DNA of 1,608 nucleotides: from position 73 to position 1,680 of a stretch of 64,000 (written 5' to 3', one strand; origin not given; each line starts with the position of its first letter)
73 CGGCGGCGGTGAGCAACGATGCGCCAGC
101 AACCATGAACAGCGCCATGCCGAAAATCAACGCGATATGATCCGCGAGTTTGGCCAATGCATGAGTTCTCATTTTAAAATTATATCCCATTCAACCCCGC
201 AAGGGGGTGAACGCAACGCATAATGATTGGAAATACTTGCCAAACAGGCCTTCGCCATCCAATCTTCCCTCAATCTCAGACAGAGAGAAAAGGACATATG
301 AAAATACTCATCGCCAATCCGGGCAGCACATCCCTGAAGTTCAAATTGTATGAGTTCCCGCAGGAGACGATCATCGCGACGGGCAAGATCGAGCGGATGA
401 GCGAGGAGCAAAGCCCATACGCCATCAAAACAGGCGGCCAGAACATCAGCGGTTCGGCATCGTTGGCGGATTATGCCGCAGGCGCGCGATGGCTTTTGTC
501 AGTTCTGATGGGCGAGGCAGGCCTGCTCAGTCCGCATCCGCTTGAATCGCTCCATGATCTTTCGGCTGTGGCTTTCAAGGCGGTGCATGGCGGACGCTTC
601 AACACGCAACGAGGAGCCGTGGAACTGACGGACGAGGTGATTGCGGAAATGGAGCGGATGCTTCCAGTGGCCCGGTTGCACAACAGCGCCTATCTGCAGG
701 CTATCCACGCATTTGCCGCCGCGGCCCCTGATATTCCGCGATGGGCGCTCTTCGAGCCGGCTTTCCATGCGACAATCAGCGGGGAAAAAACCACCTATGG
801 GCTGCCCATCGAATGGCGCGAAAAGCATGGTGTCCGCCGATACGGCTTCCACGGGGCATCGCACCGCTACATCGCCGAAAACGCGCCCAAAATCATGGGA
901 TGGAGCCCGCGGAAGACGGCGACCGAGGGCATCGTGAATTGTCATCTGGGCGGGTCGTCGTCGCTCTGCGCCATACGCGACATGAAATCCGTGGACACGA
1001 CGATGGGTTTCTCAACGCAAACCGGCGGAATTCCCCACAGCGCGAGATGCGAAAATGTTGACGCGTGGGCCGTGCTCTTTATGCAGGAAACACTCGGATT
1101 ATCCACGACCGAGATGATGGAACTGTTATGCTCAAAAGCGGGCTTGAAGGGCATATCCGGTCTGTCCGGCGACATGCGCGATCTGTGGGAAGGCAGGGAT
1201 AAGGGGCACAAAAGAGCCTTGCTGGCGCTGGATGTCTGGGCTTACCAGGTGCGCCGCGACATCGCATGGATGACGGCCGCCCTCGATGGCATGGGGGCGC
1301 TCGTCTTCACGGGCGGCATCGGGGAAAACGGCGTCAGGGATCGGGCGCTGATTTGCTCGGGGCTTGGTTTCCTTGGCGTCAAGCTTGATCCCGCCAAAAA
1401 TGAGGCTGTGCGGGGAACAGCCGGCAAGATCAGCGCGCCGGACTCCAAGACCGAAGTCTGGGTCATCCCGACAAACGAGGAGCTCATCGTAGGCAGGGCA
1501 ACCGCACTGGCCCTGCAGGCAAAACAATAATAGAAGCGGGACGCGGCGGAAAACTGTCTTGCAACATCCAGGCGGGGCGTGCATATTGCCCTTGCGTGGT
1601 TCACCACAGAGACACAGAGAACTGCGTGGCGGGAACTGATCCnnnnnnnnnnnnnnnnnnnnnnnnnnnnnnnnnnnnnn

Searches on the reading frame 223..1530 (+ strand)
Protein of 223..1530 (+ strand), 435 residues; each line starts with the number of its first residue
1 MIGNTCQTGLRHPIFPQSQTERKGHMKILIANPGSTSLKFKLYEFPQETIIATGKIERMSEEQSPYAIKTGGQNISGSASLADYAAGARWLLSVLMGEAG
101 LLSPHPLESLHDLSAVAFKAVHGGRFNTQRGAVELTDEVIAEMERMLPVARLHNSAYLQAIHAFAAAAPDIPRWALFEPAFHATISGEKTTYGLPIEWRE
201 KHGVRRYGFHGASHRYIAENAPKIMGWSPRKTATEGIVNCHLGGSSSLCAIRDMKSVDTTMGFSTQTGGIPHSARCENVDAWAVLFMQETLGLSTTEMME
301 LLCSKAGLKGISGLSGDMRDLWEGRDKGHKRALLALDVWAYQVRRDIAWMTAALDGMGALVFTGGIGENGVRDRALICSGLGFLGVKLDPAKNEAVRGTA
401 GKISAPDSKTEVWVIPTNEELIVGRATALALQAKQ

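Call 20: search_protein_families(library=pfam, proteins=[window:223-1530:+], max_evalue=0.001)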
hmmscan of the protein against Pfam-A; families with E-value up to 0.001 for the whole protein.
window:223-1530:+ (435 aa): 1 family
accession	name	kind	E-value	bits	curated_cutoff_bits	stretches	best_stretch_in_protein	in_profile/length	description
PF00871.23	Acetate_kinase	-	3.2e-94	316.2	22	1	27-423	1-390/392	Acetokinase family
